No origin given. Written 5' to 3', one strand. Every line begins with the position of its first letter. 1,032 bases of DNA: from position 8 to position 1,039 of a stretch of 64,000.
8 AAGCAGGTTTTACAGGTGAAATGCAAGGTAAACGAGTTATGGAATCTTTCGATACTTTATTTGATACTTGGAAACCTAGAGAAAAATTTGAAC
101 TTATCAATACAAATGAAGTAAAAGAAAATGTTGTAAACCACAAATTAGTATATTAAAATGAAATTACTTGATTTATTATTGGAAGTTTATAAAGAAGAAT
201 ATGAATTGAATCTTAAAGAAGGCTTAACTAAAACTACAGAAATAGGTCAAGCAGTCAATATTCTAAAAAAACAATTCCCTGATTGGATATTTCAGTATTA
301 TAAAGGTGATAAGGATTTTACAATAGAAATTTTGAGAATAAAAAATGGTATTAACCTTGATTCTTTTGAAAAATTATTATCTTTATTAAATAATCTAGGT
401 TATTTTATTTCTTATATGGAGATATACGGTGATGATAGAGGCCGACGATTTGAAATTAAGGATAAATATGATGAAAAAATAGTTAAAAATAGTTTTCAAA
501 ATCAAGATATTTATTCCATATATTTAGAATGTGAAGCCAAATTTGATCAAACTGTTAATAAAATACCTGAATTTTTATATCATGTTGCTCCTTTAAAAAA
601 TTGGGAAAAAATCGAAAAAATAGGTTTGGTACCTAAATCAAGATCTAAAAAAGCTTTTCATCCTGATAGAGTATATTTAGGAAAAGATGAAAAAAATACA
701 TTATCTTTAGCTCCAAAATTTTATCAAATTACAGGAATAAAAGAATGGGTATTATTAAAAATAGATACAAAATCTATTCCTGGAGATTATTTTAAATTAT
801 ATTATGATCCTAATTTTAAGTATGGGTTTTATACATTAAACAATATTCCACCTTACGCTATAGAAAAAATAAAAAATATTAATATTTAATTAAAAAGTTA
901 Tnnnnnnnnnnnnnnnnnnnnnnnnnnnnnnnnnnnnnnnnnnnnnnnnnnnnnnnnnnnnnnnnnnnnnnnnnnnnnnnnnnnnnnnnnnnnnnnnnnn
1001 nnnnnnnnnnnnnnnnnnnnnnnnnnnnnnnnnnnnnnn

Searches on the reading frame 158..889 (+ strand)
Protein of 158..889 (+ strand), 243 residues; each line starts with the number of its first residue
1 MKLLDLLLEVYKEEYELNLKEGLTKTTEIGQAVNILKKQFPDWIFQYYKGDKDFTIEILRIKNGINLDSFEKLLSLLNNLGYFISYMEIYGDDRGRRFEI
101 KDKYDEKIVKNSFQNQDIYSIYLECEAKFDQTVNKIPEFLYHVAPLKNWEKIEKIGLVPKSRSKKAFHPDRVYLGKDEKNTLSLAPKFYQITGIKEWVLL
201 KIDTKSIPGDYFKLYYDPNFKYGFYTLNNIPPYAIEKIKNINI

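Call 3: search_protein_families(library=pfam, proteins=[window:158-889:+], max_evalue=0.01)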
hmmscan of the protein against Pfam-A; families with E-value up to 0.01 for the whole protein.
window:158-889:+ (243 aa): 1 family
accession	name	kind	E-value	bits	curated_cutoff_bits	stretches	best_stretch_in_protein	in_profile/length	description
PF01885.22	PTS_2-RNA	-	0.0041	17.6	26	1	95-171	61-134/177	RNA 2'-phosphotransferase, Tpt1 / KptA family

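Call 4: search_protein_families(library=phrogs, proteins=[window:158-889:+], max_evalue=0.001)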
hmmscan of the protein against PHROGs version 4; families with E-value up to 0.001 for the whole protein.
window:158-889:+ (243 aa): 0 families

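Call 104: search_solved_structures(query=window:158-889:+, max_evalue=1, show_alignments=1)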
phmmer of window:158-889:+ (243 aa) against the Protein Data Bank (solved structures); distinct sequences matched with E-value up to 1: 1.
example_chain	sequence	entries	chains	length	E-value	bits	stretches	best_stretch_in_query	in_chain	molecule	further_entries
7bup_A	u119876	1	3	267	0.0088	18.6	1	45-153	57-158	Proliferating cell nuclear antigen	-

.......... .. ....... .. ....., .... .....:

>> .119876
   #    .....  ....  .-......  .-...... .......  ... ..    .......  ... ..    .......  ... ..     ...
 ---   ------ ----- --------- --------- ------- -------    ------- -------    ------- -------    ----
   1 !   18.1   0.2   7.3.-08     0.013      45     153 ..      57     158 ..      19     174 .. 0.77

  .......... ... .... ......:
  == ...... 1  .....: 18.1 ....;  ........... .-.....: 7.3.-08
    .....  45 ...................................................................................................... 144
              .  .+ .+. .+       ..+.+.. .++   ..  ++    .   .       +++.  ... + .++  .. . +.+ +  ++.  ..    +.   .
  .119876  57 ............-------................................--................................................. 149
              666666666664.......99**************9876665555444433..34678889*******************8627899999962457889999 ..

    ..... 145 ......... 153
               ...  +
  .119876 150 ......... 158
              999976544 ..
